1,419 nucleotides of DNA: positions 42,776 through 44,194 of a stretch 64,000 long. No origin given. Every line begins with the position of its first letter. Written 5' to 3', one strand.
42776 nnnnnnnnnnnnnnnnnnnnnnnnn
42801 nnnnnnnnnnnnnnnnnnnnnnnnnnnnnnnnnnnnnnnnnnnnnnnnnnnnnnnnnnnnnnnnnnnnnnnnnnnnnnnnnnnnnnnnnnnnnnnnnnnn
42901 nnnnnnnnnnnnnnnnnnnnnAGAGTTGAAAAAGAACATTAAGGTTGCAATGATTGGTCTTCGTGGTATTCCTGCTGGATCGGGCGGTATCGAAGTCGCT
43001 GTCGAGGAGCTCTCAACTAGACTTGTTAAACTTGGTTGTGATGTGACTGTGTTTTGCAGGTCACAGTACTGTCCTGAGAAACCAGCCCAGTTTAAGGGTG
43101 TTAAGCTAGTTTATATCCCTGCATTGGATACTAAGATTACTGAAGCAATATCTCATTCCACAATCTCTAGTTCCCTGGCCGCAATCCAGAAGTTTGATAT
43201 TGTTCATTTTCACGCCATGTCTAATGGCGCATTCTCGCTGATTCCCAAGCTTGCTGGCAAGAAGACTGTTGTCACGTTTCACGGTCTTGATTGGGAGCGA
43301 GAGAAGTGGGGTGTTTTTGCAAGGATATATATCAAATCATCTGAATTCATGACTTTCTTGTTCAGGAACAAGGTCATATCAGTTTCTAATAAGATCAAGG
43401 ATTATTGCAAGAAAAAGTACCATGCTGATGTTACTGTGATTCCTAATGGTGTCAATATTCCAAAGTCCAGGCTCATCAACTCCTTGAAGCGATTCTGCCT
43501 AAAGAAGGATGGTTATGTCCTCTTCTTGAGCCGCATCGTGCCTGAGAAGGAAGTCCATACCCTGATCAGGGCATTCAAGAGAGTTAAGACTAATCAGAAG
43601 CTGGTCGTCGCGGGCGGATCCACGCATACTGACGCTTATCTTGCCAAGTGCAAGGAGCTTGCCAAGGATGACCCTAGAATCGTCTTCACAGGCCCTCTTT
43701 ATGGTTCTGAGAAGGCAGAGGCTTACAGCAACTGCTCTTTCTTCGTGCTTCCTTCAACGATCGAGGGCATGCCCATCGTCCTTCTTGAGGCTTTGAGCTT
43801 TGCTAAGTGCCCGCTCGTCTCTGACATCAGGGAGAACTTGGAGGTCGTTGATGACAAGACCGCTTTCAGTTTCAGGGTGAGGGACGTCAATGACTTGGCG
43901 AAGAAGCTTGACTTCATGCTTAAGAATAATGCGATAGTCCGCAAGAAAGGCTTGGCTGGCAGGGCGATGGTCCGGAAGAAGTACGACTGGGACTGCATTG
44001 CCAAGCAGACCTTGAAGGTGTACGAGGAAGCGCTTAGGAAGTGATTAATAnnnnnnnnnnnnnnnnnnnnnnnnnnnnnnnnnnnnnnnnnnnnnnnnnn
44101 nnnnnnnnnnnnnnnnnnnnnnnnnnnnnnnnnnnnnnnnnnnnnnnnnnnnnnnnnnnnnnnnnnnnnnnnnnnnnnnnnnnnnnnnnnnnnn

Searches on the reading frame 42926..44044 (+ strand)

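Call 26: search_protein_families(library=pfam, proteins=[window:42926-44044:+], max_evalue=0.5)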
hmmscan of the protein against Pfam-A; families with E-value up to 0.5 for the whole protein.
window:42926-44044:+ (372 aa): 9 families
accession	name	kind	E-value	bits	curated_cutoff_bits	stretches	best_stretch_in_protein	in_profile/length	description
PF00534.26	Glycos_transf_1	-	1.2e-25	90.5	26.4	1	193-335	13-159/172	Glycosyl transferases group 1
PF13692.12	Glyco_trans_1_4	-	1.3e-23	84.2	27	1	197-334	3-142/142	Glycosyl transferases group 1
PF13439.12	Glyco_transf_4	-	1.7e-23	83.9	28.5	1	20-178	2-168/170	Glycosyltransferase Family 4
PF13579.12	Glyco_trans_4_4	-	5.2e-12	46.8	29.7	1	20-175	1-158/158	Glycosyl transferase 4-like domain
PF09314.17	DUF1972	-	8.2e-12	45.5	25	1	6-169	3-177/186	Domain of unknown function (DUF1972)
PF13524.12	Glyco_trans_1_2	-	1.4e-06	28.8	25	1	215-363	7-143/144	Glycosyl transferase-like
PF13477.12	Glyco_trans_4_2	-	0.00014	22.5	23.4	1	28-123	15-111/139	Glycosyl transferase 4-like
PF20706.3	GT4-conflict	-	0.0011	18.4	26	1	197-292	199-304/385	Family 4 Glycosyltransferase in conflict systems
PF08323.17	Glyco_transf_5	-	0.089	12.9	22.7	0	17-63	13-60/239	Starch synthase catalytic domain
